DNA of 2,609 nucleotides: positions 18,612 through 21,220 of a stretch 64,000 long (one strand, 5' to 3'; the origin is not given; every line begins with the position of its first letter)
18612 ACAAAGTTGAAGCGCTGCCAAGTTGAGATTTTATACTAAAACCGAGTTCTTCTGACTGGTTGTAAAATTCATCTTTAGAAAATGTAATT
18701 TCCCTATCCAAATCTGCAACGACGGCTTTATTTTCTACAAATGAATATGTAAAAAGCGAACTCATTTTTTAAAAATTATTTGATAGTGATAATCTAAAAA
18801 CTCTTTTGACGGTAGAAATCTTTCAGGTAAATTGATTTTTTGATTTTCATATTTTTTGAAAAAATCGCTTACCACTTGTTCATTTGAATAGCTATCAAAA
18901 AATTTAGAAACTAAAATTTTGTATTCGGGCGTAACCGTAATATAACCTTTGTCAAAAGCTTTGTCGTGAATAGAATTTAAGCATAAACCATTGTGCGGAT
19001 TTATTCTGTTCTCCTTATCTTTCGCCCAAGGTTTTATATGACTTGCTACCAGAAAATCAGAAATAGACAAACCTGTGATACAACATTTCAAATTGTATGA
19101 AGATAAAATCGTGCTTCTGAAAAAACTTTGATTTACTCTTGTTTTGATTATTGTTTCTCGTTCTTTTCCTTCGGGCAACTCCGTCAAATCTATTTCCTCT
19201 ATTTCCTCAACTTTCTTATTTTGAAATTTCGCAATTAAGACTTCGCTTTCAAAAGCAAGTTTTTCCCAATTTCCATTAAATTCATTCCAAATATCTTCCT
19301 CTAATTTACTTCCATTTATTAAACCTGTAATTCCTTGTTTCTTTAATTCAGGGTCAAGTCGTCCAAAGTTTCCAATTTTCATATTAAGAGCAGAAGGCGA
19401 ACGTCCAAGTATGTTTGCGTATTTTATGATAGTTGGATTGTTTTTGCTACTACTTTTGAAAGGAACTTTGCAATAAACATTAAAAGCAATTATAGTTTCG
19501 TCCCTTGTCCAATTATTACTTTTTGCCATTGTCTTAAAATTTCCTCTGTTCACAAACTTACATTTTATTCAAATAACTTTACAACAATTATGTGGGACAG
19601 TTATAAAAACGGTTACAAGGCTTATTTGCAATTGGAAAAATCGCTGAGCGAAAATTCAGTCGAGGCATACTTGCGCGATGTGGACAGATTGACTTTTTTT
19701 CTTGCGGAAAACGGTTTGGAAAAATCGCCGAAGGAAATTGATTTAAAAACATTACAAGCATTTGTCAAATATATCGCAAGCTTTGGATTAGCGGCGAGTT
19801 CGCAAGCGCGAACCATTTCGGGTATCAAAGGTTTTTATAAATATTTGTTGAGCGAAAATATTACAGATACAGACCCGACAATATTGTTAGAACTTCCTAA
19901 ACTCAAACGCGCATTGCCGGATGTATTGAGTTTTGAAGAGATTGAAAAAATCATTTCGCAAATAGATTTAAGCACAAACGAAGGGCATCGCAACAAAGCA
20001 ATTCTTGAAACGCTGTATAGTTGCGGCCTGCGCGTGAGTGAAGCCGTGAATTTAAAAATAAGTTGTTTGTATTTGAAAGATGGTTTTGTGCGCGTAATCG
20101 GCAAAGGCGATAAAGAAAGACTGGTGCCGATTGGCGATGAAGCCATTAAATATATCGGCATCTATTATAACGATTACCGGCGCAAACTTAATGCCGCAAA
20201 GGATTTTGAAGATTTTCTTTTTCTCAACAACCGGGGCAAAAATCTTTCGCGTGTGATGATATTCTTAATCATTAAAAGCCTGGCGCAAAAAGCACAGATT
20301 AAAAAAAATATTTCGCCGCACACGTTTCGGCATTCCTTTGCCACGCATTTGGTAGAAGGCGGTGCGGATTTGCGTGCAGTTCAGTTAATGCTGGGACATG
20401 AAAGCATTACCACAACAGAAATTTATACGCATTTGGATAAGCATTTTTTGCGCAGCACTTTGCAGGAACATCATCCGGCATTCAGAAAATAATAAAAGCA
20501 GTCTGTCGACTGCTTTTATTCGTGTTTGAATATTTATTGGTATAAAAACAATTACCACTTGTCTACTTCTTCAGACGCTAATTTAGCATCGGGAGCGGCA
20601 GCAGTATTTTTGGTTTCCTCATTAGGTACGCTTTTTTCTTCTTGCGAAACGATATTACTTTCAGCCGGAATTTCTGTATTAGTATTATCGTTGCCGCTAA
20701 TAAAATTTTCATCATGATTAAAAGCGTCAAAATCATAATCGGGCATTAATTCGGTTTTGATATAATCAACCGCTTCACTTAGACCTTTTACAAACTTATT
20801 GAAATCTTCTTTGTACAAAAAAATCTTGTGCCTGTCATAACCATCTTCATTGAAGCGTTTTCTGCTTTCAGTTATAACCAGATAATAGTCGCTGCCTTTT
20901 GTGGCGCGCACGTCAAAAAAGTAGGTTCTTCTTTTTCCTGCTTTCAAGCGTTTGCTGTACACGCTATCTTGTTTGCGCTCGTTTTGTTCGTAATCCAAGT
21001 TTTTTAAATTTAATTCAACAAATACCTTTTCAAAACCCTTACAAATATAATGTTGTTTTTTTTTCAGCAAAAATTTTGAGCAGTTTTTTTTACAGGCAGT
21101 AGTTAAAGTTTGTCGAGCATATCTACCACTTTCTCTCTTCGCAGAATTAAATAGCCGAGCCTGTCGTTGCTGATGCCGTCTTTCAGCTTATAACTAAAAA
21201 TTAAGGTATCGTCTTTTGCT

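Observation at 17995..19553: Orphan two-gene nuclease module (HNH endonuclease plus translationally coupled partner) beside xerD with no methyltransferase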

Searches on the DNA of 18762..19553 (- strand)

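Call 18: search_rna_families(sources=[L018, L022, L026, L012], threshold=evalue, max_evalue=1, show_alignments=2)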
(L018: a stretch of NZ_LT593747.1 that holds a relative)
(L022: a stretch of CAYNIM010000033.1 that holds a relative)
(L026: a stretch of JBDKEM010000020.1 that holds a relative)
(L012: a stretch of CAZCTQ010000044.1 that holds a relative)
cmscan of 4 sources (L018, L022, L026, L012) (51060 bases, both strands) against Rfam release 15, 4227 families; matches with E-value up to 1: 10.
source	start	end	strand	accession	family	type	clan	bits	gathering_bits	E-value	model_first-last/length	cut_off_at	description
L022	2328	2401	-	RF01705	Flavo-1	Gene; sRNA;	-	73.5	42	2.3e-14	1-76/76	no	Flavo-1 RNA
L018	3916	3989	+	RF00005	tRNA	Gene; tRNA;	CL00001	71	29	1.4e-13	1-71/71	no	tRNA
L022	5716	5794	-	RF01705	Flavo-1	Gene; sRNA;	-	58.5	42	3e-10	1-76/76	no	Flavo-1 RNA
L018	5716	5794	-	RF01705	Flavo-1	Gene; sRNA;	-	58.2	42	3.5e-10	1-76/76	no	Flavo-1 RNA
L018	3916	3990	-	RF04354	Plastid-ycf2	Cis-reg;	-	42.5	65.7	1.1e-05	1-75/75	no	Plastid-ycf2 5UTR RNA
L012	5917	5995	-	RF01705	Flavo-1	Gene; sRNA;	-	36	42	0.00045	1-76/76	no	Flavo-1 RNA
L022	6774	6850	+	RF01705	Flavo-1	Gene; sRNA;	-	35.8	42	0.00051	1-76/76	no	Flavo-1 RNA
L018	6767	6849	+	RF01705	Flavo-1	Gene; sRNA;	-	34.6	42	0.0011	1-76/76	no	Flavo-1 RNA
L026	6772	6850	+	RF01705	Flavo-1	Gene; sRNA;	-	33.4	42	0.0024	1-76/76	no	Flavo-1 RNA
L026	2192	2291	-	RF01208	snoR99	Gene; snRNA; snoRNA; HACA-box;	-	31.2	41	0.54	1-106/106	no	Small nucleolar RNA snoR99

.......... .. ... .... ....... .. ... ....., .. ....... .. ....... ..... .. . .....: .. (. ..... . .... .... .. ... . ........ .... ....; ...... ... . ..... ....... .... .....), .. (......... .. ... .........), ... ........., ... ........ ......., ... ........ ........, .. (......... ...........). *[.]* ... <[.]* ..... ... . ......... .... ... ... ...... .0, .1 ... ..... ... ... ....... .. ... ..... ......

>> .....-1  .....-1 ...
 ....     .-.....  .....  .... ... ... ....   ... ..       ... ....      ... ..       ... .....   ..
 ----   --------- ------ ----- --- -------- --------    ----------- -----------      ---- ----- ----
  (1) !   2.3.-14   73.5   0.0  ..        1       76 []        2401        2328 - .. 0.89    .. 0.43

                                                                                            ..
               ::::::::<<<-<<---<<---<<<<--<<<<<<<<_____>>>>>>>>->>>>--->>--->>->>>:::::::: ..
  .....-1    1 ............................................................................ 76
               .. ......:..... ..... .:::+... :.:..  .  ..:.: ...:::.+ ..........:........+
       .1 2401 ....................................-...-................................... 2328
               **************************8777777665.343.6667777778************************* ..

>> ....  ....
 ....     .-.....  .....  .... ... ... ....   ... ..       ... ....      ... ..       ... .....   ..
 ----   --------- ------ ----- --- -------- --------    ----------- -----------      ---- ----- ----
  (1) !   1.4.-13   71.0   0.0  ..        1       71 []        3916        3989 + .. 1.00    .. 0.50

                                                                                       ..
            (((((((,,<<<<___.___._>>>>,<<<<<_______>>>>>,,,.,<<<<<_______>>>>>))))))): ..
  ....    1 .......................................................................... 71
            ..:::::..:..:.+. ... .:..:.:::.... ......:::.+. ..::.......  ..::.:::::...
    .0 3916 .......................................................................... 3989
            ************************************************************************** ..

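Call 23: build_rna_model(alignment_id=A1)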
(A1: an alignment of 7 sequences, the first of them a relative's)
Model R1 built from alignment A1 (7 sequences, 85 columns); structure: RNAalifold consensus.
model positions 77; base pairs 12; branch points 0; effective number of sequences 2.98; information 0.735 bits per position. Calibrated on 0.2 Mb of random sequence (short: E-values are rough).
structure used (alignment columns):
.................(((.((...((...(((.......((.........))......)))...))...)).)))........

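Call 24: search_with_rna_model(model_id=R1, sources=[window, L001, L004, L005, L006, L010, L011, L012, L014, L015, L016, L017, L018, L019, L020, L021, L022, L023, L024, L025, L026, L027, L028, L029, L030, L031, L032, L033, L034, L035, L036, L037, L038, L039, L040, L041, L042, L043, L044, L045, L046, L047, L048, L049, L050, L051, L052, L053, L054, L055, L056, L057, L058, L059, L060, L061, L062, L063, L064, L065, L066, L067, L068, L069, L070, L071, L072, L073, L074, L075, L076, L077, L078, L079, L080, L081, L082, L083, L084, L085, L086, L087, L088, L089], max_evalue=0.1)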
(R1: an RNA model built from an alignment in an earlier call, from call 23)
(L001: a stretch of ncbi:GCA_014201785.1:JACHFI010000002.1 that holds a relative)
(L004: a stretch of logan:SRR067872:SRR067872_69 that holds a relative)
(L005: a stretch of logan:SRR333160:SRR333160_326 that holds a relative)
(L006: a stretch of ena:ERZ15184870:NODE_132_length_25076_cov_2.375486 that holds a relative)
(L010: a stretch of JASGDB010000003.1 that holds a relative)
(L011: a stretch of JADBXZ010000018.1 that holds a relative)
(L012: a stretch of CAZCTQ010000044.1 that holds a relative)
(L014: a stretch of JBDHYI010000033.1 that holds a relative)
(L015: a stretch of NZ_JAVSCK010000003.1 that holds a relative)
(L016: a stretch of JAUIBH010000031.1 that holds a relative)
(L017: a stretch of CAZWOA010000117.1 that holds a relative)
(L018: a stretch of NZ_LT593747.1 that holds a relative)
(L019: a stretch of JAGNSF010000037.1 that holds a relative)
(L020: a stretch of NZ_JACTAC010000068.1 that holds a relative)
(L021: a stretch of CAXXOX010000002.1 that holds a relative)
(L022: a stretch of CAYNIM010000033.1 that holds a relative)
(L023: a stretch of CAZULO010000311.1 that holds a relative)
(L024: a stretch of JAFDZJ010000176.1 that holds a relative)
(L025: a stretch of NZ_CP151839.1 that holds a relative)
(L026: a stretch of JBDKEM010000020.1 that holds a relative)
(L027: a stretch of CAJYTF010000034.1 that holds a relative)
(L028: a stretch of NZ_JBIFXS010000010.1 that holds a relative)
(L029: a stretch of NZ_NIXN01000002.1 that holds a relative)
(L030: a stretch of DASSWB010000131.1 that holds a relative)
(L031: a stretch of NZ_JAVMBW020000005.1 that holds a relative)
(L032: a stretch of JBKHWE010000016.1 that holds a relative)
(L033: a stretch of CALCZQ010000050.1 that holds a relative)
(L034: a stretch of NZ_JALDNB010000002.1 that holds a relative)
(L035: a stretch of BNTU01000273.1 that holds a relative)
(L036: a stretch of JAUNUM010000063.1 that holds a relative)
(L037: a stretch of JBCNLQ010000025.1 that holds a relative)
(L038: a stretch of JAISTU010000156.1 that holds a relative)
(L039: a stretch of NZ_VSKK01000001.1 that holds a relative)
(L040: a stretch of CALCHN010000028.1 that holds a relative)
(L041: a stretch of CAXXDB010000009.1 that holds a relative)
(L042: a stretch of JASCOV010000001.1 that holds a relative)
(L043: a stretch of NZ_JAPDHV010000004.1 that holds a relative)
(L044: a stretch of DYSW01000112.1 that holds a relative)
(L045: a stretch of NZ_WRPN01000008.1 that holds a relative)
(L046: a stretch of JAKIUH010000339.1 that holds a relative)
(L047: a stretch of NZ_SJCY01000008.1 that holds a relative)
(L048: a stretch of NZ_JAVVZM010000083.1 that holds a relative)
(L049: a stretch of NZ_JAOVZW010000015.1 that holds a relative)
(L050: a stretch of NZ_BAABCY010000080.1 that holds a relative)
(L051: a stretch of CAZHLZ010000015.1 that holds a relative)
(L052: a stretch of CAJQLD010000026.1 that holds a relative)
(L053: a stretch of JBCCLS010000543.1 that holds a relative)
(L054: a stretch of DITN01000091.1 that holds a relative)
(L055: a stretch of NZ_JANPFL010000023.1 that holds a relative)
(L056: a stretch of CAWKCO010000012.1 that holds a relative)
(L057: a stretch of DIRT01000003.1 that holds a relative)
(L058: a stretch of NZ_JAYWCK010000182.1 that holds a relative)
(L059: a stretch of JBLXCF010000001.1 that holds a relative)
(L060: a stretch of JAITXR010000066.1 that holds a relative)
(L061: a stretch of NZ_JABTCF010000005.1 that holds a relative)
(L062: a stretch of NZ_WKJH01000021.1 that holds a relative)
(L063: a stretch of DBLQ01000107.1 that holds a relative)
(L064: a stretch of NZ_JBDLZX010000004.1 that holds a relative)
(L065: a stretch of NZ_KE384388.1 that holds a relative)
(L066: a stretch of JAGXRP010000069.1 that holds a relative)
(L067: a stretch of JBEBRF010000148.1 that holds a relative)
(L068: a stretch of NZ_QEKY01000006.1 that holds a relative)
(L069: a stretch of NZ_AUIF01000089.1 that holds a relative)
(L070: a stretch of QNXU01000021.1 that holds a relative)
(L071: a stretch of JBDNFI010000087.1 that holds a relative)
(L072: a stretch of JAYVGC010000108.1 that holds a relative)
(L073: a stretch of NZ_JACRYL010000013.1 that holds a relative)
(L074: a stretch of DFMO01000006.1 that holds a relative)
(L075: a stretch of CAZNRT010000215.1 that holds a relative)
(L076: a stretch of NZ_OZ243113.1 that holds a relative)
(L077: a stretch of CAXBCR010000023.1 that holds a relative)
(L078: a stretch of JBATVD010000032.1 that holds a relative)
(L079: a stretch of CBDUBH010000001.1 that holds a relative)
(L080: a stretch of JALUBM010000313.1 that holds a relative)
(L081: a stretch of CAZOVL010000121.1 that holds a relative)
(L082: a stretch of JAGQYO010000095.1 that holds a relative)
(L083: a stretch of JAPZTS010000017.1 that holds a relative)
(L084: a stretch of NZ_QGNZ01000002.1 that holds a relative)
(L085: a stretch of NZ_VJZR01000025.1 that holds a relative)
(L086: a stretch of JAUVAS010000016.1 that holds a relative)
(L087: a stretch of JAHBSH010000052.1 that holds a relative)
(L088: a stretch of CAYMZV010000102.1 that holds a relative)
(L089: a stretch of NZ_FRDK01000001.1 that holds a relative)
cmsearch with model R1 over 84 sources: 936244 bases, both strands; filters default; matches with E-value up to 0.1: 46.
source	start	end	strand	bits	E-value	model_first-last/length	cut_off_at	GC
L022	6774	6850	+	92.3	8.4e-22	1-77/77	no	0.53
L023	2119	2195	+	92.1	9.2e-22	1-77/77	no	0.53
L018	6773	6849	+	91.1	1.7e-21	1-77/77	no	0.56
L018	5716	5794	-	90.6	2.4e-21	1-77/77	no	0.43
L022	5716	5794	-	90.4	2.8e-21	1-77/77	no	0.43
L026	6774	6850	+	90.2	3.1e-21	1-77/77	no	0.53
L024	1490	1568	-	89.7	4.3e-21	1-77/77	no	0.46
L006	5146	5224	-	89.6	4.5e-21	1-77/77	no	0.41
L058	3382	3460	-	86.6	3e-20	1-77/77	no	0.44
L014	3273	3349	+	86.1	4.1e-20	1-77/77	no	0.56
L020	6957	7033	+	85.6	5.7e-20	1-77/77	no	0.53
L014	2031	2109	-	84.7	9.8e-20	1-77/77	no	0.42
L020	5917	5995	-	84.3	1.3e-19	1-77/77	no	0.43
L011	2407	2485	-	83.9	1.6e-19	1-77/77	no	0.43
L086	5717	5795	-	81.2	9.1e-19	1-77/77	no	0.41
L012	5917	5995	-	80.4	1.4e-18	1-77/77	no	0.44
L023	1055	1133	-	80.4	1.5e-18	1-77/77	no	0.44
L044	1126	1202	+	79.9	2e-18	1-77/77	no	0.52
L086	6760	6836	+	79.6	2.4e-18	1-77/77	no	0.52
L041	5914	5992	-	79.6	2.5e-18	1-77/77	no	0.38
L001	5710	5788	-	78.2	5.9e-18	1-77/77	no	0.39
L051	5710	5788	-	77.8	7.4e-18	1-77/77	no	0.43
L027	5568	5647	-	77.4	9.9e-18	1-77/77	no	0.44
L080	1962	2037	-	70.7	6.6e-16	1-77/77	no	0.45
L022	2328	2404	-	70.5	7.4e-16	1-77/77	no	0.43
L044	62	140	-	67.6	4.5e-15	1-77/77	no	0.41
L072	6778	6860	+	65.2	2e-14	1-77/77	no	0.42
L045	2068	2155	+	62.9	8.9e-14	1-77/77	no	0.58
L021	5912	5990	-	62.6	1.1e-13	1-77/77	no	0.46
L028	5923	6001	-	60.5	3.9e-13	1-77/77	no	0.42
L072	5713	5795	-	60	5.6e-13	1-77/77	no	0.43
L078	5345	5436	-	58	1.9e-12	1-77/77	no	0.5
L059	12021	12130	-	54.6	1.6e-11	1-77/77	no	0.45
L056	5923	6001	-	52.6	5.7e-11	1-77/77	no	0.34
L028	483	628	-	51.4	1.2e-10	1-77/77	no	0.34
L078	8344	8453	+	50.6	2e-10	1-77/77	no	0.34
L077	5914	5992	-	49.5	4.1e-10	1-77/77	no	0.34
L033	5711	5788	-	47.6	1.3e-09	1-77/77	no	0.29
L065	2107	2190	+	46.9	2e-09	1-77/77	no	0.5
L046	3592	3670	-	44.7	8.2e-09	1-77/77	no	0.35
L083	5589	5695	-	32.7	1.6e-05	1-77/77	no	0.62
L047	1747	1825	-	28.3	0.00025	1-77/77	no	0.47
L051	8061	8158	+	27.5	0.00041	1-77/77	no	0.41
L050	5958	6029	-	23.9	0.0038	1-77/77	no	0.35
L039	5920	5992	-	22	0.013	1-77/77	no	0.3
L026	5706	5789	-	19.4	0.066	1-77/77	no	0.43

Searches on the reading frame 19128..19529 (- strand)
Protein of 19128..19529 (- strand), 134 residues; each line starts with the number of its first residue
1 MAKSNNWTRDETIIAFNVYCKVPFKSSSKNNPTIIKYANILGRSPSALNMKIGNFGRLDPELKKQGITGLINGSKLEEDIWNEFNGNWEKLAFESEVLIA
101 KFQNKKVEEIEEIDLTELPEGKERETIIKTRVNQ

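Call 40: search_protein_representatives(protein=window:19128-19529:-)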
Query: 134 residues. Proteins with E-value up to 0.001 (for the whole library): 1716; up to 1e-10: 757; up to 1e-30: 33. The best 150 are listed.
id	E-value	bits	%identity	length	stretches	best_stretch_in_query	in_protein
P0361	2.4e-57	208.8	77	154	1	4-121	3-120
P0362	4.8e-54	198.1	70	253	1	4-134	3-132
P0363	1.4e-44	167.5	60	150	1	4-134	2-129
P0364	1.8e-44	167.2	58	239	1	5-134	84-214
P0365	1.3e-43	164.3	58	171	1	5-130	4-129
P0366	1.4e-43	164.2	55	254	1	4-134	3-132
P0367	1.4e-42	161.0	55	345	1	5-134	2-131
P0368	2.0e-42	160.5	57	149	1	5-134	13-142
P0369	6.0e-42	159.0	59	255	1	5-134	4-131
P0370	1.0e-41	158.3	86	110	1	1-83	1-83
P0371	7.9e-41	155.4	53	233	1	2-134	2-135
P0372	3.0e-40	153.5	56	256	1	1-134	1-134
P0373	3.9e-40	153.1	76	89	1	5-90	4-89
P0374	4.9e-39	149.5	52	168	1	5-134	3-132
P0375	3.5e-38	146.8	81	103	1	4-82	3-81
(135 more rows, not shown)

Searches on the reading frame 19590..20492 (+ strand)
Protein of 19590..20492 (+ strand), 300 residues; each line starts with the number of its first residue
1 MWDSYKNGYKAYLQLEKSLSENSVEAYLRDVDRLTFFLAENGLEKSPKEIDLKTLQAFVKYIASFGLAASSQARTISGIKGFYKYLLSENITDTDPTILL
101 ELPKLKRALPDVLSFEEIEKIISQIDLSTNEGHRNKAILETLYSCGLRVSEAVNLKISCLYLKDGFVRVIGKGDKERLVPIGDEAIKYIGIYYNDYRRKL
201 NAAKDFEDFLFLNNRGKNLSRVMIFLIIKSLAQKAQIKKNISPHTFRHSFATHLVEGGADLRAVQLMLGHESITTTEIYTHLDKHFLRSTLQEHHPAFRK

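Call 3: search_protein_families(library=pfam, proteins=[window:19590-20492:+], max_evalue=0.1)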
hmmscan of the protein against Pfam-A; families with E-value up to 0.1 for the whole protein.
window:19590-20492:+ (300 aa): 4 families
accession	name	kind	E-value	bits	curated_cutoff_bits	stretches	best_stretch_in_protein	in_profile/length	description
PF00589.27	Phage_integrase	-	8.8e-45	153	27.1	1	112-284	2-170/172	Phage integrase family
PF02899.23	Phage_int_SAM_1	-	4.1e-17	62.7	22.3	1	8-90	3-83/83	Phage integrase, N-terminal SAM-like domain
PF13495.12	Phage_int_SAM_4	-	1.4e-07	32.3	27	1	14-92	10-84/85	Phage integrase, N-terminal SAM-like domain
PF13102.12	Phage_int_SAM_5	-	5.3e-05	23.9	22.3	1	16-96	14-92/98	Phage integrase SAM-like domain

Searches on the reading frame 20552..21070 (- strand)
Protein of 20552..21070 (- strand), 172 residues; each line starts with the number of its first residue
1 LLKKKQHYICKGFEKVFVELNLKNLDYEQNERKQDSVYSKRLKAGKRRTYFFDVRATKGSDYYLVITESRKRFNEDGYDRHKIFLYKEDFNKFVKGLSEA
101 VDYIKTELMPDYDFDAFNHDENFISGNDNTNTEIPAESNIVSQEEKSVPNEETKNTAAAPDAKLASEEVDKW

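Call 3: search_protein_families(library=pfam, proteins=[window:20552-21070:-], max_evalue=0.1)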
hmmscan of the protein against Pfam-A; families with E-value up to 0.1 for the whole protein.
window:20552-21070:- (172 aa): 2 families
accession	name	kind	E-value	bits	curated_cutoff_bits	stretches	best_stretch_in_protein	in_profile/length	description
PF11680.14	DUF3276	-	6e-32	110.9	23.1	1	29-134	4-115/131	Protein of unknown function (DUF3276)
PF12026.14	CAS_C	-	0.03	14.6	25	0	105-158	4-60/197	Crk-Associated Substrate C-terminal domain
